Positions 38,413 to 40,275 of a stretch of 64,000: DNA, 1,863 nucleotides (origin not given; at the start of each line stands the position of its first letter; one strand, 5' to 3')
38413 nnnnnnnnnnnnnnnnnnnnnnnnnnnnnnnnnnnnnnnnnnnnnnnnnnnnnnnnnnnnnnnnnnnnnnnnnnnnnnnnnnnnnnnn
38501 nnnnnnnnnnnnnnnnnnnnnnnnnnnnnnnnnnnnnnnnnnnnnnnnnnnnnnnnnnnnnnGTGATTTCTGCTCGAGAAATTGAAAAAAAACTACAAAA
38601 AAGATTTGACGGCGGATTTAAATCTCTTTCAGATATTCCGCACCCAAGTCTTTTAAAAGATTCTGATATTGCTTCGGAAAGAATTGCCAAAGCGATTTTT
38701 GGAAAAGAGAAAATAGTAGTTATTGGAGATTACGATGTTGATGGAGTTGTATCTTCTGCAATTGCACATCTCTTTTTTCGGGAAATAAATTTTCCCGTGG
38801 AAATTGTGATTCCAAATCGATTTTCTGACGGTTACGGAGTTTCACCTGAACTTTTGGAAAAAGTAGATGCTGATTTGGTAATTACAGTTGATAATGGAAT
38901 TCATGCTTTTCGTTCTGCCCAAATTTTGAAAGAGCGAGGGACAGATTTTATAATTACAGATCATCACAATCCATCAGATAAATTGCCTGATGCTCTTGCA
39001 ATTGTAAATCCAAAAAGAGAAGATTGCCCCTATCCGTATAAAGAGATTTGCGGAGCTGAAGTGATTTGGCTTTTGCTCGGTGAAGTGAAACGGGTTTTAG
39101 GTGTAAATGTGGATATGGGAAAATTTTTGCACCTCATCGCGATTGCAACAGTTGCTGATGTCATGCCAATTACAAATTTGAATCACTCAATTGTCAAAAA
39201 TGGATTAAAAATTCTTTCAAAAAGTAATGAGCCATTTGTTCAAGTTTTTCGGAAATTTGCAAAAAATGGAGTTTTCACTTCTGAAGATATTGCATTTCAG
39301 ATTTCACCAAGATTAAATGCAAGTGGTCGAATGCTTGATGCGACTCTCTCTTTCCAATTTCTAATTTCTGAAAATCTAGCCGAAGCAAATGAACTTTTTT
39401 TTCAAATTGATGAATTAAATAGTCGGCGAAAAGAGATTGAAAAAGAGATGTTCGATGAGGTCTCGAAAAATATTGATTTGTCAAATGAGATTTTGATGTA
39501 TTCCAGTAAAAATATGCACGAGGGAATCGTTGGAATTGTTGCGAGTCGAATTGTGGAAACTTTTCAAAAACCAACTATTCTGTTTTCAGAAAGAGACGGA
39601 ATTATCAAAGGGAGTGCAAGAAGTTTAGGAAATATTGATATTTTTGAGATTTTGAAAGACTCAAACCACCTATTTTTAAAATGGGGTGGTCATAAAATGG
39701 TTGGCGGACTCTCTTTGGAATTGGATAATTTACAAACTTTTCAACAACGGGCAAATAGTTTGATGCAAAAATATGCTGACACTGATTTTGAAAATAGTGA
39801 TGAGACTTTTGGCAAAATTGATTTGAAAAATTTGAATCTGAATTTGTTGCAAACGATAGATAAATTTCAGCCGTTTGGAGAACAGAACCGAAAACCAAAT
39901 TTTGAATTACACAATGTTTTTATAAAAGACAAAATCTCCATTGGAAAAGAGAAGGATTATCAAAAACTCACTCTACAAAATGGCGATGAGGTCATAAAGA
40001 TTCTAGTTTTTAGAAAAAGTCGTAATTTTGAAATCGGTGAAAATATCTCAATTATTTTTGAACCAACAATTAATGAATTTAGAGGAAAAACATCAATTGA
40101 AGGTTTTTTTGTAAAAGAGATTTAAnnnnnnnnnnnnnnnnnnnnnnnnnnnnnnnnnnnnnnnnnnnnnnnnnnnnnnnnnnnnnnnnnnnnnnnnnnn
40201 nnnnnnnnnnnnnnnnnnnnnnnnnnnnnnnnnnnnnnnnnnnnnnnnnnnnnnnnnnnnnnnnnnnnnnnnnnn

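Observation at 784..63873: Massively over-represented 10-mer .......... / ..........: candidate DNA uptake, Chi or KOPS-type genomic signal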

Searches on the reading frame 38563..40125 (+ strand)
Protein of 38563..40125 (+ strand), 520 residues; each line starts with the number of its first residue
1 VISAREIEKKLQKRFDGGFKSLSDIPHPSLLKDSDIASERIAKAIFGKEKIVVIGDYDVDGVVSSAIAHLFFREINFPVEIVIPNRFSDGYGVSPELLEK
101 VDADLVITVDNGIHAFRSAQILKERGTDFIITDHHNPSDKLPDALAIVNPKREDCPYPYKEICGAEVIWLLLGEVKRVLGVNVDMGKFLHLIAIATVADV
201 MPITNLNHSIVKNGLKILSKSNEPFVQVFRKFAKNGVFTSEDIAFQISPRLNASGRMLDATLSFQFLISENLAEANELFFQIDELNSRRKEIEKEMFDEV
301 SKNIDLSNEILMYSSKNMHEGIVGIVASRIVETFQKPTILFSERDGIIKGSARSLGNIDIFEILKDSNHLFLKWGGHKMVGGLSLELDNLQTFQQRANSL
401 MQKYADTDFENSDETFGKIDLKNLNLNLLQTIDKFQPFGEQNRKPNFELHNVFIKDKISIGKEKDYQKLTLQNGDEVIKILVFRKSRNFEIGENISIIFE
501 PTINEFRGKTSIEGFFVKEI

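Call 6: find_encoding_contigs(protein=window:38563-40125:+, flank=10000, max_places=6)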
Protein window:38563-40125:+ (520 aa): no gene with exactly this product is on record in the collection.

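Call 8: find_related_loci(query=window:38563-40125:+, collection=genome_contigs, flank=10000)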
Query window:38563-40125:+ (520 aa) in genome_contigs; peptide patterns used: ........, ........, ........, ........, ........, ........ (x = any residue, [..] = any of these).
411 stretches matched a pattern; 161 encode a relative of the query (tblastn E <= 1e-3); the best 80 are kept; 80 distinct loci.
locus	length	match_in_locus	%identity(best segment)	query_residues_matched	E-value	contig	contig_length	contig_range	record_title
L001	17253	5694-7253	34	22-514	2e-89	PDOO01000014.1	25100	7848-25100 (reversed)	MAG: Candidatus Cloacimonadota bacterium isolate DOLZORAL124_36_10 DolZOral124_scaffold_3044, whole genome shotgun seque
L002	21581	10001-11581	34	1-513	5e-89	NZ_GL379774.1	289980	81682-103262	Sphingobacterium spiritivorum ATCC 33861 SCAFFOLD5, whole genome shotgun sequence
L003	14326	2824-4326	34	23-508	1e-88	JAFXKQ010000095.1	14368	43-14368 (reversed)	MAG: Clostridia bacterium isolate RGIG6501 Sheep_Rectum.Co__c2129055, whole genome shotgun sequence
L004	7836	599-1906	35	21-447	1e-86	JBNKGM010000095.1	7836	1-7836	MAG: Robiginitalea sp. isolate E1E2.bin.29.strict NODE_95_length_7836_cov_5.911973, whole genome shotgun sequence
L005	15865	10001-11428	33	28-498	2e-86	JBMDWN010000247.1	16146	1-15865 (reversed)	MAG: Olivibacter sp. isolate ContRs1_38 ContRs1_contig247, whole genome shotgun sequence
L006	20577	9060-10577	32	22-513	6e-86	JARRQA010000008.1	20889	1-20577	MAG: Robiginitalea sp. isolate Spart_190_MAG scaffold_1071, whole genome shotgun sequence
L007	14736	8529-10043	34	28-513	8e-85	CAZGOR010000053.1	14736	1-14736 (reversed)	MAG TPA_asm: uncultured Bacteroides sp. isolate binchicken_co116_246 genome assembly, contig: NODE_4200_length_14736_cov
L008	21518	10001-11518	33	21-513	7e-85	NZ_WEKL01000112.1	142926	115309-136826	Aquimarina litoralis strain CCMR20 Contig6, whole genome shotgun sequence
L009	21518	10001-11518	34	21-513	1e-84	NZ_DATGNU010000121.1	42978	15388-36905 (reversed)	MAG: Galbibacter sp. isolate SMAG_U10351 k141_4532749, whole genome shotgun sequence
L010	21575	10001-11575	33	1-513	3e-84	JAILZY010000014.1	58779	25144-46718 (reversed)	MAG: bacterium isolate HOT.CON.50 NODE_520_length_58779_cov_19.424313, whole genome shotgun sequence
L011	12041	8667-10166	32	28-513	4e-84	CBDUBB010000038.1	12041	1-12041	MAG TPA_asm: uncultured Flavobacteriaceae bacterium isolate ERR2431952_concoct_93 genome assembly, contig: ERZ23880211.4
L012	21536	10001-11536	32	22-520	2e-83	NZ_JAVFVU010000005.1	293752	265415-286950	Dyadobacter sp. LHD-138 LHD.138_ctg005, whole genome shotgun sequence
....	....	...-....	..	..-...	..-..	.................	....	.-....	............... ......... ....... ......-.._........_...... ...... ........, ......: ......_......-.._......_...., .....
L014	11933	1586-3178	33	22-512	2e-83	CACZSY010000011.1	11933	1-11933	MAG: uncultured Lachnospiraceae bacterium isolate RUG12922 genome assembly, contig: RUG12922_asm_11, whole genome shotgu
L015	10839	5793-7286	32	28-513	5e-83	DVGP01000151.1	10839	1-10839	MAG TPA_asm: Candidatus Pelethomonas intestinigallinarum isolate ChiSjej2B20-3600 ChiSjej2B20M5__C102498_L10839_SRR63230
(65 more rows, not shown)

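Call 10: search_protein_families(library=ncbifam, proteins=[window:38563-40125:+])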
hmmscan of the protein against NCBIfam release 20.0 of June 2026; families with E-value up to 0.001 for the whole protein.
window:38563-40125:+ (520 aa): 5 families
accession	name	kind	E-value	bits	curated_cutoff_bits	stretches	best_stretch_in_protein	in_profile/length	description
TIGR00644.1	recJ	equivalog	1.2e-143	479.2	396.9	1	20-513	26-540/546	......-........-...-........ exonuclease RecJ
NF008290.0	PRK11070.1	equivalog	6.9e-81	272.5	900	1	32-513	55-568/577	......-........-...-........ exonuclease RecJ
NF053576.1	RecJ_archaeal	equivalog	1.1e-21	77.3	360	2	39-215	2-169/452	RecJ family nuclease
NF040701.1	RecJ_Meth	equivalog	1e-13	50.9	550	1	49-218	8-170/449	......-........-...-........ exonuclease RecJ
NF053575.1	GAN_nuclease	exception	5.7e-07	28.5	850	1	246-402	297-465/467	GINS-associated RecJ family nuclease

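Call 12: find_homologous_proteins(query=window:38563-40125:+, max_evalue=1e-30)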
Query window:38563-40125:+ (520 aa): 7925 proteins with E <= 1e-30 among 8000 candidates; the best 120 are listed.
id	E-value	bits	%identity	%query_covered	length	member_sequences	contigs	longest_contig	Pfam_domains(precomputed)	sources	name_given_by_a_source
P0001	0.0e+0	1144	100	100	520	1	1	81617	PF01368.28,PF17768.8,PF02272.25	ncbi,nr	ncbi:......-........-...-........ exonuclease RecJ [Thiovulum sp. ES]|nr:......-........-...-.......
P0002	0.0e+0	1042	89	100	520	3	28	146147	PF01368.28,PF17768.8,PF02272.25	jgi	jgi:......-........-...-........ exonuclease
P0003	1.7e-194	665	58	98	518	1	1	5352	PF01368.28,PF17768.8,PF02272.25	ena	-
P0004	4.8e-192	657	57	99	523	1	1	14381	PF01368.28,PF17768.8,PF02272.25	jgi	jgi:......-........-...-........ exonuclease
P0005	2.1e-190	652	55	99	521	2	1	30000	PF01368.28,PF17768.8,PF02272.25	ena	-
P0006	9.7e-190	650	57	98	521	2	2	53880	PF01368.28,PF17768.8,PF02272.25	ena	-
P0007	1.3e-189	649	56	100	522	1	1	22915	PF01368.28,PF17768.8,PF02272.25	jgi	-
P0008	3.2e-188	645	56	99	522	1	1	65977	PF01368.28,PF17768.8,PF02272.25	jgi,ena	-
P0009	4.3e-187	641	56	98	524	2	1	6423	PF01368.28,PF17768.8,PF02272.25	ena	-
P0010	4.9e-184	631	54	99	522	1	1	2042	PF01368.28,PF17768.8,PF02272.25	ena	-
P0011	1.1e-179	617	54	99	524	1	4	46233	PF01368.28,PF17768.8,PF02272.25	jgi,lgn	jgi:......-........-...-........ exonuclease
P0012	2.3e-179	616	54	99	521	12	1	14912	PF01368.28,PF17768.8,PF02272.25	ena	-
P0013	1.7e-178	613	55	98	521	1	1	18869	PF01368.28,PF17768.8,PF02272.25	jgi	jgi:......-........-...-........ exonuclease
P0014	1.9e-178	613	55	99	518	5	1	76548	PF01368.28,PF17768.8,PF02272.25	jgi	jgi:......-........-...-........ exonuclease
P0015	4.4e-175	601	51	100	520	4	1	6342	PF01368.28,PF17768.8,PF02272.25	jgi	-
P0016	4.7e-173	595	53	97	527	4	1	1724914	PF01368.28,PF17768.8,PF02272.25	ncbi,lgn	-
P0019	8.3e-158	544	47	98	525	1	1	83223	PF01368.28,PF17768.8,PF02272.25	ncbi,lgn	-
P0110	1.2e-140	488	43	99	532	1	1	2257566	PF01368.28,PF17768.8,PF02272.25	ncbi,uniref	ncbi:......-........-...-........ exonuclease RecJ [Sulfurimonas sp. HSL-1716]|uniref:single-strande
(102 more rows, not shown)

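Call 13: find_encoding_contigs(protein=P0002, flank=10000, max_places=4)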
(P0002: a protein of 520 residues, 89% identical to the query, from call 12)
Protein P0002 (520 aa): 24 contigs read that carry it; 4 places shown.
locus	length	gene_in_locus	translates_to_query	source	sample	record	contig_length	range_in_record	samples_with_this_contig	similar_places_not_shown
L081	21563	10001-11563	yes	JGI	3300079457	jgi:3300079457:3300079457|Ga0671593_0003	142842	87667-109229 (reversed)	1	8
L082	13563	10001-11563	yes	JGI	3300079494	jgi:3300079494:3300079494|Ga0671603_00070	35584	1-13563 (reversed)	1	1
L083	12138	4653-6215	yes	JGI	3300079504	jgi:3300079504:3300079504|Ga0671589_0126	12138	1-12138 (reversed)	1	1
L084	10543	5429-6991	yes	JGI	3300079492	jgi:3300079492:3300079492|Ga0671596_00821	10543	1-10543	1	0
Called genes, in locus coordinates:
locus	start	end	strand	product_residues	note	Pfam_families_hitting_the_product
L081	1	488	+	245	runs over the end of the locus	-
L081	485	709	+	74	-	-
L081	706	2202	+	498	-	PF00005:ABC_tran (faint), PF02463:SMC_N, PF13175:AAA_15 (weak), PF13476:AAA_23 (weak), PF00004:AAA (faint)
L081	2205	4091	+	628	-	PF07228:SpoIIE (faint), PF00512:HisKA (weak), PF02518:HATPase_c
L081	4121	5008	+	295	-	PF01210:NAD_Gly3P_dh_N, PF07479:NAD_Gly3P_dh_C, PF20618:GPD_NAD_C_bact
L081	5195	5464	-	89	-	PF00145:DNA_methylase (weak)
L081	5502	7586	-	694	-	PF00009:GTP_EFTU, PF03144:GTP_EFTU_D2, PF22042:EF-G_D2, PF14492:EFG_III, PF16658:RF3_C (weak), PF03764:EFG_IV, PF00679:EFG_C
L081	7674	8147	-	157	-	PF00177:Ribosomal_S7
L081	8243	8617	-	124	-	PF00164:Ribosom_S12_S23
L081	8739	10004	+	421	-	PF01136:Peptidase_U32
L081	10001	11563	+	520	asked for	PF01368:DHH, PF02272:DHHA1, PF17768:RecJ_OB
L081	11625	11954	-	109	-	-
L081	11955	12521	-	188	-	PF01816:LRV (faint), PF25591:LRV_2 (faint)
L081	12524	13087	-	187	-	PF01965:DJ-1_PfpI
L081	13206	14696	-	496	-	PF00361:Proton_antipo_M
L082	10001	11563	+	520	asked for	PF01368:DHH, PF02272:DHHA1, PF17768:RecJ_OB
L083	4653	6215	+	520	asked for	PF01368:DHH, PF02272:DHHA1, PF17768:RecJ_OB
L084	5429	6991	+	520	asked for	PF01368:DHH, PF02272:DHHA1, PF17768:RecJ_OB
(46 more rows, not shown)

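Call 16: find_encoding_contigs(protein=P0016, flank=10000, max_places=1)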
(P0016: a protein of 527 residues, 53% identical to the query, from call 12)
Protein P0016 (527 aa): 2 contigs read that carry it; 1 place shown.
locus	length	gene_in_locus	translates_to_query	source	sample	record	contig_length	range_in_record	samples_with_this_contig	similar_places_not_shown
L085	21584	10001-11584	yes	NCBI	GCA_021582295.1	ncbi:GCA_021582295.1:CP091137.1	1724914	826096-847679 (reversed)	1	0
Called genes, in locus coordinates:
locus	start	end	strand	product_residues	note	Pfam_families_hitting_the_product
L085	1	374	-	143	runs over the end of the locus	PF03692:CxxCxxCC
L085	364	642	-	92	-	-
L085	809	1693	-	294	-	PF07228:SpoIIE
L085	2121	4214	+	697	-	PF00586:AIRS, PF02769:AIRS_C, PF00586:AIRS, PF02769:AIRS_C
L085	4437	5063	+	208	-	PF01634:HisG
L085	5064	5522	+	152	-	PF02416:TatA_B_E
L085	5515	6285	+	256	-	PF00902:TatC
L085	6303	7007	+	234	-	PF08032:SpoU_sub_bind, PF00588:SpoU_methylase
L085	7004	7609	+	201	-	PF01330:RuvA_N, PF14520:HHH_5, PF07499:RuvA_C (weak)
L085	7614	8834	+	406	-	PF28597:T2SSF_N, PF00482:T2SSF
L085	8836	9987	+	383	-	PF01520:Amidase_3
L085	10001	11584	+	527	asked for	PF01368:DHH, PF02272:DHHA1, PF17768:RecJ_OB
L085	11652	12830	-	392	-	PF07992:Pyr_redox_2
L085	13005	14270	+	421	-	PF01053:Cys_Met_Meta_PP, PF00155:Aminotran_1_2, PF01041:DegT_DnrJ_EryC1 (weak), PF00266:Aminotran_5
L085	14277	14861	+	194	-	-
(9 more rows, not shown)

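Call 17: find_encoding_contigs(protein=P0014, flank=10000, max_places=1)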
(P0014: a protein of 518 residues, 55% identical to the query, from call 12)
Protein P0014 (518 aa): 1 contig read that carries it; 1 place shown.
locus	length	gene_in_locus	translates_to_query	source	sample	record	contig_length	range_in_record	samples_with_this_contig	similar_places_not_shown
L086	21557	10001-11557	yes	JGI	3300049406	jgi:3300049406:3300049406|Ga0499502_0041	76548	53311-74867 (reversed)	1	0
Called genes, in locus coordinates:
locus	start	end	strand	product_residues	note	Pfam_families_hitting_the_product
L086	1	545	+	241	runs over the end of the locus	-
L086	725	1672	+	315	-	PF01734:Patatin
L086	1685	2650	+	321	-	PF18144:SMODS, PF21654:DncV-like_NTFase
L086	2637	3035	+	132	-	-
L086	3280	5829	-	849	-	PF11791:Aconitase_B_N, PF06434:Aconitase_2_N, PF00330:Aconitase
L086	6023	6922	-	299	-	PF04166:PdxA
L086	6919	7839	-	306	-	PF00092:VWA, PF13519:VWA_2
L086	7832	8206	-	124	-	-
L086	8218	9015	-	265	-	-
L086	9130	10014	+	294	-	PF01745:IPT, PF01715:IPPT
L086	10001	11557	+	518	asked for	PF01368:DHH, PF02272:DHHA1, PF17768:RecJ_OB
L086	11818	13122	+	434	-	PF00749:tRNA-synt_1c, PF19269:Anticodon_2 (faint)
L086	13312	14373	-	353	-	PF01590:GAF, PF13185:GAF_2, PF00990:GGDEF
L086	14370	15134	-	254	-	PF00977:His_biosynth, PF01207:Dus (faint), PF05690:ThiG (faint), PF03060:NMO (faint)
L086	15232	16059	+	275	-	-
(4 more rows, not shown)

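Call 18: find_encoding_contigs(protein=P0008, flank=10000, max_places=1)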
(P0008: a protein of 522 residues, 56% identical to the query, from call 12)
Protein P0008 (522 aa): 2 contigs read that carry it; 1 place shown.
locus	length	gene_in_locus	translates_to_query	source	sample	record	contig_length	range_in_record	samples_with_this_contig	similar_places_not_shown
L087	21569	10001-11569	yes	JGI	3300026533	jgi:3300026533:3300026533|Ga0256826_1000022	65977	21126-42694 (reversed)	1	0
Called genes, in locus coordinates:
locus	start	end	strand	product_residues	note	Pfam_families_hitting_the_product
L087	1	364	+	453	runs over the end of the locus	PF00999:Na_H_Exchanger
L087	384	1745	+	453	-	PF28492:Beta_helix_4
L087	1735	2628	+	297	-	PF01210:NAD_Gly3P_dh_N, PF07479:NAD_Gly3P_dh_C, PF20618:GPD_NAD_C_bact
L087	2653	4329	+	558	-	PF00884:Sulfatase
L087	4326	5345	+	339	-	PF02684:LpxB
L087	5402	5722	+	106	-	-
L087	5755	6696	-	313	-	PF01207:Dus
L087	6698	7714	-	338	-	-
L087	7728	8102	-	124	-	PF01258:zf-dskA_traR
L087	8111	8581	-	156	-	PF02590:SPOUT_MTase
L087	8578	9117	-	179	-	PF02581:TMP-TENI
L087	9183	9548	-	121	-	PF02169:LPP20 (weak)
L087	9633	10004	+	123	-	PF01253:SUI1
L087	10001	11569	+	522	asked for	PF01368:DHH, PF02272:DHHA1, PF17768:RecJ_OB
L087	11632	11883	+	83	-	PF00037:Fer4 (faint), PF12838:Fer4_7 (weak), PF13484:Fer4_16 (faint)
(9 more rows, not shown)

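Call 26: find_encoding_contigs(protein=P0019, flank=10000, max_places=1)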
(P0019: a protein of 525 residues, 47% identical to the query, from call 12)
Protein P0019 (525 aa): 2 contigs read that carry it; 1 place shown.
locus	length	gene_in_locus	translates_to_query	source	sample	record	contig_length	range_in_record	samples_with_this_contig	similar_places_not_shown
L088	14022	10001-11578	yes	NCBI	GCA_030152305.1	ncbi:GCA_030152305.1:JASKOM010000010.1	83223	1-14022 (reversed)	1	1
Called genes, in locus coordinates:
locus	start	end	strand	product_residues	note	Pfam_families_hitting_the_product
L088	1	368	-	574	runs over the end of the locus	PF00587:tRNA-synt_2b, PF04073:tRNA_edit, PF03129:HGTP_anticodon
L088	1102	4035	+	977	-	PF23952:LRR_EndoS (faint), PF25019:LRR_R13L1-DRL21 (faint), PF12799:LRR_4, PF13855:LRR_8 (faint), PF23211:LRR_LRWD1 (weak), PF23598:LRR_14 (faint), PF25013:LRR_Zer-1 (faint), PF12799:LRR_4 (weak)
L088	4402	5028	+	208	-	PF01634:HisG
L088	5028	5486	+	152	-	PF02416:TatA_B_E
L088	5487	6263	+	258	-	PF00902:TatC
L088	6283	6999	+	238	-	PF08032:SpoU_sub_bind, PF00588:SpoU_methylase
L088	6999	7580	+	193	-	PF01330:RuvA_N, PF14520:HHH_5, PF07499:RuvA_C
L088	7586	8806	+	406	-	PF28597:T2SSF_N, PF00482:T2SSF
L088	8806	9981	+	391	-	PF01520:Amidase_3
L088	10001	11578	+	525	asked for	PF01368:DHH, PF02272:DHHA1, PF17768:RecJ_OB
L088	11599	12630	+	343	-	PF02684:LpxB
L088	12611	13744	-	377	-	PF00155:Aminotran_1_2 (weak), PF01041:DegT_DnrJ_EryC1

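Call 27: find_encoding_contigs(protein=P0110, flank=10000, max_places=1)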
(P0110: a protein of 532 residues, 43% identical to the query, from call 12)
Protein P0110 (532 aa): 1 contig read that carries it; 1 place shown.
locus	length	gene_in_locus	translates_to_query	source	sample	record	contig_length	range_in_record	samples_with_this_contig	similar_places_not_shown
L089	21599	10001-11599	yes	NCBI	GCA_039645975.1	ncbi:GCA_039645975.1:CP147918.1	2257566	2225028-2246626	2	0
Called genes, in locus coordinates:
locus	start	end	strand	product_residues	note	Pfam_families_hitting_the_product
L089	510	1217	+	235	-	PF01027:Bax1-I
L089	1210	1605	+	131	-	PF17792:ThiD2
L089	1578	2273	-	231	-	PF01728:FtsJ (faint), PF13489:Methyltransf_23 (weak), PF13847:Methyltransf_31, PF08241:Methyltransf_11, PF08242:Methyltransf_12, PF13649:Methyltransf_25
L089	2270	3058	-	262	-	PF00950:ABC-3, PF01032:FecCD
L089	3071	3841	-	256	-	PF02463:SMC_N (weak), PF00005:ABC_tran, PF13304:AAA_21 (weak)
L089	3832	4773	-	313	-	PF01297:ZnuA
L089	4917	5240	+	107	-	PF03840:SecG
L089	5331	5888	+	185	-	PF01765:RRF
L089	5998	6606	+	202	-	PF00156:Pribosyltran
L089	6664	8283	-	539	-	PF00999:Na_H_Exchanger, PF02254:TrkA_N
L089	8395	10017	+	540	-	PF06418:CTP_synth_N, PF00117:GATase, PF07722:Peptidase_C26 (faint)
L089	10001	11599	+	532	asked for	PF01368:DHH, PF02272:DHHA1, PF17768:RecJ_OB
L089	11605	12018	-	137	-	-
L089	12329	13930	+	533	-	PF00989:PAS, PF13426:PAS_9, PF00990:GGDEF, PF00563:EAL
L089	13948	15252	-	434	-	PF00006:ATP-synt_ab, PF18269:T3SS_ATPase_C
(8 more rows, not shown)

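Call 28: find_encoding_contigs(protein=P0006, flank=10000, max_places=1)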
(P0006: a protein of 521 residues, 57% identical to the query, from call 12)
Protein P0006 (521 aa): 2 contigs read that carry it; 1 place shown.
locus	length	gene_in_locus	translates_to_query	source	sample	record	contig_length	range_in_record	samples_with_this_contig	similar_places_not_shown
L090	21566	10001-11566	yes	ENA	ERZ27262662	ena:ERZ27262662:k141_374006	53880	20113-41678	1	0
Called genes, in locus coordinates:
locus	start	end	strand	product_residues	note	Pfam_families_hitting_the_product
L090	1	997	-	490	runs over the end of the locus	PF00890:FAD_binding_2 (weak), PF01266:DAO (faint), PF01494:FAD_binding_3 (faint), PF01593:Amino_oxidase, PF12831:FAD_oxidored, PF13450:NAD_binding_8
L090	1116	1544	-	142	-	PF00034:Cytochrom_C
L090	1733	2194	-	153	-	-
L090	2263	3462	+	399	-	PF00342:PGI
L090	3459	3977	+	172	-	-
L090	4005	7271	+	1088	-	PF00176:SNF2-rel_dom, PF00270:DEAD, PF04851:ResIII, PF00271:Helicase_C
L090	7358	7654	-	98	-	PF14579:HHH_6 (weak), PF14520:HHH_5 (faint), PF00633:HHH (weak), PF12826:HHH_2 (faint), PF12836:HHH_3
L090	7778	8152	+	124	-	PF09345:SiaC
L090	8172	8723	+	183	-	PF19788:DUF6272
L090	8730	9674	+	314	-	PF00211:Guanylate_cyc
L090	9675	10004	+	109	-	PF01253:SUI1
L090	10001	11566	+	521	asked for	PF01368:DHH, PF02272:DHHA1, PF17768:RecJ_OB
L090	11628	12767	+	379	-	PF09968:DUF2202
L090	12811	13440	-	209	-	PF04350:PilO (weak)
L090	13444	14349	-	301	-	PF03976:PPK2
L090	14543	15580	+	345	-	PF14842:FliG_N, PF14841:FliG_M, PF14842:FliG_N (weak), PF01706:FliG_C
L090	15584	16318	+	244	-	PF00813:FliP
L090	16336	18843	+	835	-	PF08335:GlnD_UR_UTase, PF01966:HD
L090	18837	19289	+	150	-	-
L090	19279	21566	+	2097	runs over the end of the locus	PF22904:NOMO1-like_2nd (faint), PF17210:SdrD_B (faint)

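Call 35: find_related_loci(query=A1, collection=metagenome_contigs, flank=10000)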
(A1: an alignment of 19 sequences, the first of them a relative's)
Query A1 (520 aa) in metagenome_contigs; peptide patterns used: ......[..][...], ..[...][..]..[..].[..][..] (x = any residue, [..] = any of these).
600 stretches matched a pattern (row limit reached: there are more); 578 encode a relative of the query (tblastn E <= 1e-3); the best 80 are kept; 80 distinct loci.
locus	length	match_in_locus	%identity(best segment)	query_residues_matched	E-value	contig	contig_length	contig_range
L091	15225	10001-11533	44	11-520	5e-148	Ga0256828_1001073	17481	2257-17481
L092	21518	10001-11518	43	11-513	1e-132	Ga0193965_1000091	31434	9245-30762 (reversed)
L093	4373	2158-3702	41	2-513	2e-132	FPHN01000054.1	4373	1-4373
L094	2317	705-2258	40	2-520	2e-137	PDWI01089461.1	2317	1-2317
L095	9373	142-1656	40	13-520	8e-126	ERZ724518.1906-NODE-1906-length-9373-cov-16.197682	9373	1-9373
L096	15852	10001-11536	42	1-510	6e-126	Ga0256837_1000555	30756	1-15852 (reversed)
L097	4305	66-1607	40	4-520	2e-127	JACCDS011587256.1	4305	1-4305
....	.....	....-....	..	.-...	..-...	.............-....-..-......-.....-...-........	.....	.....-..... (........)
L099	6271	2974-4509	41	1-508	2e-125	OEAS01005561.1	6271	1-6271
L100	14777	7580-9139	39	1-520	7e-125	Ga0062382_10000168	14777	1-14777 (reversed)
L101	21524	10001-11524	40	2-508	3e-124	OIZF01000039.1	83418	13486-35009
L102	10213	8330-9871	37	2-513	1e-123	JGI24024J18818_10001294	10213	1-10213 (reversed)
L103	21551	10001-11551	38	2-520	1e-123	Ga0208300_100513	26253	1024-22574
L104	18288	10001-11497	41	19-520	1e-123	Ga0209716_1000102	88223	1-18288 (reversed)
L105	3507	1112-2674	40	1-520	1e-125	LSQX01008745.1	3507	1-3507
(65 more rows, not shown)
